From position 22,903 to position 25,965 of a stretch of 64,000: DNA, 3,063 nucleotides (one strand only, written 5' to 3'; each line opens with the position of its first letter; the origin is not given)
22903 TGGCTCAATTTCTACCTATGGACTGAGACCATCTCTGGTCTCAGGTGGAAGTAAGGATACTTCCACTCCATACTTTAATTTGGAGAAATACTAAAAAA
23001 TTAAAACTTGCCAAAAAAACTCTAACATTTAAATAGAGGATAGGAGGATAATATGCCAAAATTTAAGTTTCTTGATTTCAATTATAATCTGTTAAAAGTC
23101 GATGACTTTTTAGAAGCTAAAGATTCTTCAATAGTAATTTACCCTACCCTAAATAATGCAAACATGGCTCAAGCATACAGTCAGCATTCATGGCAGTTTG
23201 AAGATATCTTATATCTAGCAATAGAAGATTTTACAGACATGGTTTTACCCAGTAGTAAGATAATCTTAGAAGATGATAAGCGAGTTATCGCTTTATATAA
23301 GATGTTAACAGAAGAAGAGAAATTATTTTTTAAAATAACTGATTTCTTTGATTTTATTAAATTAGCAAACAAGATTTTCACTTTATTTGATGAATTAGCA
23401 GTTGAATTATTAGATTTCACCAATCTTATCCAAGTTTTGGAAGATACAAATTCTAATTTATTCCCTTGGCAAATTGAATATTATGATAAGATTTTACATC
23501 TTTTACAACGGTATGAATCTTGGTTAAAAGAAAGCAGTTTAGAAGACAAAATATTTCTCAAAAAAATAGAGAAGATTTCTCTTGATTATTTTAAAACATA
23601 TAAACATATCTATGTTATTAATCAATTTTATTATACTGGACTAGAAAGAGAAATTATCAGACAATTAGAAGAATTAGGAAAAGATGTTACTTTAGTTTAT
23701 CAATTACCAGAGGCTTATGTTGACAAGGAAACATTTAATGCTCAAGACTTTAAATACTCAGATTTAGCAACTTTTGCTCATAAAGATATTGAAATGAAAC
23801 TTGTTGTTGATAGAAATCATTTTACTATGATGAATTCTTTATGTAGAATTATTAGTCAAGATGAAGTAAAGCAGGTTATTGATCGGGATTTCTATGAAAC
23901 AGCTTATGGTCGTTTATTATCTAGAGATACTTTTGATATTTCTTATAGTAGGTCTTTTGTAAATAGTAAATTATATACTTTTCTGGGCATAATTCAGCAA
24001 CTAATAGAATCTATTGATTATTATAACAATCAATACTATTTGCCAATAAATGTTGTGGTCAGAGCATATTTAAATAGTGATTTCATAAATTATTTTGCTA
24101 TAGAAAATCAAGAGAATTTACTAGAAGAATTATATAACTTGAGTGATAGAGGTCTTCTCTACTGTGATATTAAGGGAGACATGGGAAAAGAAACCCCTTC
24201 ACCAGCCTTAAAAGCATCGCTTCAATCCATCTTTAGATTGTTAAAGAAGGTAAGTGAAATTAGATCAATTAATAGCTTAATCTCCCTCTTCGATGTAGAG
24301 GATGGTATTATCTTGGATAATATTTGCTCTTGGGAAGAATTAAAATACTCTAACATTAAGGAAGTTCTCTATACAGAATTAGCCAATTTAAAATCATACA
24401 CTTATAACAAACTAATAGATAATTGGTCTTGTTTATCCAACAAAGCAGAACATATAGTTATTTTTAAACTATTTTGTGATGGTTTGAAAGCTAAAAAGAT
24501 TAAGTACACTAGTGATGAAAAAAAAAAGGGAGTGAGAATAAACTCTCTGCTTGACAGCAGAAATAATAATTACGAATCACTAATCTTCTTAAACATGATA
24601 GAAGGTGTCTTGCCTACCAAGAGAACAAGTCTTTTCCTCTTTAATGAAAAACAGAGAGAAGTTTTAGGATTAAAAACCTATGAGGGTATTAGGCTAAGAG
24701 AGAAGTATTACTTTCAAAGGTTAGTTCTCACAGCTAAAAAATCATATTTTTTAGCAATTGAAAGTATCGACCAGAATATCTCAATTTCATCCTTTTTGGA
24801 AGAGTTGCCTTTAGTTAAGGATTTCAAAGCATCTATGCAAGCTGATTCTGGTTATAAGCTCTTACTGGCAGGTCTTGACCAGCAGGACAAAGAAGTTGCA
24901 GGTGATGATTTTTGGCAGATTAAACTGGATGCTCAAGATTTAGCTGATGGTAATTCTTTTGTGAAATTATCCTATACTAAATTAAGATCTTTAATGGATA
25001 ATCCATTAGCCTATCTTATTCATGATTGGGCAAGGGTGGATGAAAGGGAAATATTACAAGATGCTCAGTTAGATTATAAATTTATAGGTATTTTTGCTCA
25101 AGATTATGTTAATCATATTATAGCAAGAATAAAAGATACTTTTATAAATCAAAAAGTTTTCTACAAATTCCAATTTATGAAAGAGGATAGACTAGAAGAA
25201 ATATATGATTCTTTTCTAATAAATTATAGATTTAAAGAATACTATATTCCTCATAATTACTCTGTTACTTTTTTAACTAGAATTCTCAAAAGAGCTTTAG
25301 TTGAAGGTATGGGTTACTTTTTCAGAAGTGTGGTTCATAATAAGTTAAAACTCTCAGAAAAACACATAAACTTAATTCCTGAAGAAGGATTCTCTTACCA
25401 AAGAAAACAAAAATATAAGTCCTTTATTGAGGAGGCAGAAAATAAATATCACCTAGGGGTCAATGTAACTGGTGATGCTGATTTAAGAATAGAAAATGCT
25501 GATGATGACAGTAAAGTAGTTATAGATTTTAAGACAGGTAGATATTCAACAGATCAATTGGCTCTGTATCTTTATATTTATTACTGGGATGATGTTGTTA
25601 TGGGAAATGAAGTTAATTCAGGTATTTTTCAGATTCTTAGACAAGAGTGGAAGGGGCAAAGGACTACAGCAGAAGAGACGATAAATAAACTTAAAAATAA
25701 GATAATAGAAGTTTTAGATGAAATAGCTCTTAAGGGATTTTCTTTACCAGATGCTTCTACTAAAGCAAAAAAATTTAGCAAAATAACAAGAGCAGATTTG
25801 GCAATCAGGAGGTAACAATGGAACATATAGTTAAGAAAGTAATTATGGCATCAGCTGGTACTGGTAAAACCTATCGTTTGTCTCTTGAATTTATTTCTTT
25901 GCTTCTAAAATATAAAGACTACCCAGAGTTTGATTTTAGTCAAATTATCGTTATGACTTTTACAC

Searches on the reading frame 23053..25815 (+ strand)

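Call 11: search_protein_families(library=pfam, proteins=[window:23053-25815:+])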
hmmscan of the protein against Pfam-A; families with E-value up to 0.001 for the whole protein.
window:23053-25815:+ (920 aa): 1 family
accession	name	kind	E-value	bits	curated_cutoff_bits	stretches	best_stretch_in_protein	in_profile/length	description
PF12705.13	PDDEXK_1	-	3.8e-06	27.5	22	1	639-892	2-225/247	PD-(D/E)XK nuclease superfamily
